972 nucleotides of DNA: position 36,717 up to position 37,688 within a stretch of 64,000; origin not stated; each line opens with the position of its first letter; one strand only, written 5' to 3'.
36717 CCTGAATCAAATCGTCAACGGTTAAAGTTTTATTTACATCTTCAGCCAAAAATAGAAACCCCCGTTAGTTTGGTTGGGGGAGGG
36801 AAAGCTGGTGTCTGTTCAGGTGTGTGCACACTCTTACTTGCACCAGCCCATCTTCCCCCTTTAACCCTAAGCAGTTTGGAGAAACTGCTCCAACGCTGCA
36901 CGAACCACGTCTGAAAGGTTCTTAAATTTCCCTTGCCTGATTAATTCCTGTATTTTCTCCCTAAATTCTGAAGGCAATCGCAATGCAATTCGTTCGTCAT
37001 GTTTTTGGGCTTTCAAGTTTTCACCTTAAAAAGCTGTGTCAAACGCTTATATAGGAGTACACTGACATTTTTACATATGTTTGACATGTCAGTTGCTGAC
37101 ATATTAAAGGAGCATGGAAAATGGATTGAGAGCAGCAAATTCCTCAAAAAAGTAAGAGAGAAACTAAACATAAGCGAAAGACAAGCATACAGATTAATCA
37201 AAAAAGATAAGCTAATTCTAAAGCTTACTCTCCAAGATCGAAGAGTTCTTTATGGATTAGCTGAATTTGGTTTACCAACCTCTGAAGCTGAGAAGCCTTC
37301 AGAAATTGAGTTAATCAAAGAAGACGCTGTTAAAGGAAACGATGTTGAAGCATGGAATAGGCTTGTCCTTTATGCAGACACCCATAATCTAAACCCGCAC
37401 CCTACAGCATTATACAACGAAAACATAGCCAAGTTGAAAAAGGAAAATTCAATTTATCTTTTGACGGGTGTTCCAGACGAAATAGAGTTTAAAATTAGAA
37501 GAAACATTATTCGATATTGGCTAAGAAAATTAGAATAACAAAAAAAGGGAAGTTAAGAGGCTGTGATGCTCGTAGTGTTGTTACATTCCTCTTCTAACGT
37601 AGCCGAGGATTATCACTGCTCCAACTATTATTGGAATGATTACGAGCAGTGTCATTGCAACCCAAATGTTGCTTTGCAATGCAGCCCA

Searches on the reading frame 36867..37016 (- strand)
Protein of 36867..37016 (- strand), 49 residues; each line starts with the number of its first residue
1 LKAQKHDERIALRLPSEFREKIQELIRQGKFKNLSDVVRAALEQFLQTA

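Call 5: search_protein_families(library=pfam, proteins=[window:36867-37016:-], max_evalue=0.1)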
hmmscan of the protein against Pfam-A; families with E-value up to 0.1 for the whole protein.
window:36867-37016:- (49 aa): 2 families
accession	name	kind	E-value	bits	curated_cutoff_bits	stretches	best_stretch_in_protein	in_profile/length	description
PF01402.27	RHH_1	-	2.5e-05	24.5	20.5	1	9-46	1-37/39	Ribbon-helix-helix protein, copG family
PF03869.20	Arc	-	0.046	14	20.4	1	7-25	4-22/50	Arc-like DNA binding domain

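Call 6: search_protein_families(library=phrogs, proteins=[window:36867-37016:-], max_evalue=0.1)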
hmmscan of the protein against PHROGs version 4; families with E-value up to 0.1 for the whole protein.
window:36867-37016:- (49 aa): 6 families
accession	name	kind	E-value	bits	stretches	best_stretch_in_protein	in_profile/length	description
phrog_22139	-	unknown function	0.00035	21.7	1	6-44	26-63/66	-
phrog_795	-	other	0.0016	19.7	1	1-24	11-34/116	partition protein ATPase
phrog_4003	-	DNA, RNA and nucleotide metabolism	0.03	15.3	1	10-46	29-65/72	DNA binding protein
phrog_22338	-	unknown function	0.047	14.7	1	10-46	58-93/207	-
phrog_3431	-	transcription regulation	0.061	14.1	0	4-25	15-36/67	Arc-like repressor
phrog_14588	-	unknown function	0.077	14.2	1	4-34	36-65/71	-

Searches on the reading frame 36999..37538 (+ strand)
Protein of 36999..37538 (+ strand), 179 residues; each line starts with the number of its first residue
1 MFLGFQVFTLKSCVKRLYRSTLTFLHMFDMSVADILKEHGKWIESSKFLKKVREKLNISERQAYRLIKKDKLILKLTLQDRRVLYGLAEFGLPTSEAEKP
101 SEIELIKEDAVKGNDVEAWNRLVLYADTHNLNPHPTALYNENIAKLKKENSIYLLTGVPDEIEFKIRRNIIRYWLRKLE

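Call 5: search_protein_families(library=pfam, proteins=[window:36999-37538:+], max_evalue=0.1)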
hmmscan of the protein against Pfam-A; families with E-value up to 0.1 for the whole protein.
window:36999-37538:+ (179 aa): 1 family
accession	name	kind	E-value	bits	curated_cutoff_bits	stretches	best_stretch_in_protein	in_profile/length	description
PF12668.12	DUF3791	-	0.058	13.8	25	0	51-73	9-31/60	Protein of unknown function (DUF3791)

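Call 6: search_protein_families(library=phrogs, proteins=[window:36999-37538:+], max_evalue=0.1)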
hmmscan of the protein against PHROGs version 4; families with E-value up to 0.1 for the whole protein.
window:36999-37538:+ (179 aa): 1 family
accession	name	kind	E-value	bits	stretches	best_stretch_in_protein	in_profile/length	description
phrog_17790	-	unknown function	0.065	14.4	0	36-70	39-71/80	-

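Call 66: search_protein_families(library=ncbifam, proteins=[window:36999-37538:+], max_evalue=0.01)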
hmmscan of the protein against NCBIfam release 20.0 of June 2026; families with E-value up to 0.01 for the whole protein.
window:36999-37538:+ (179 aa): 0 families
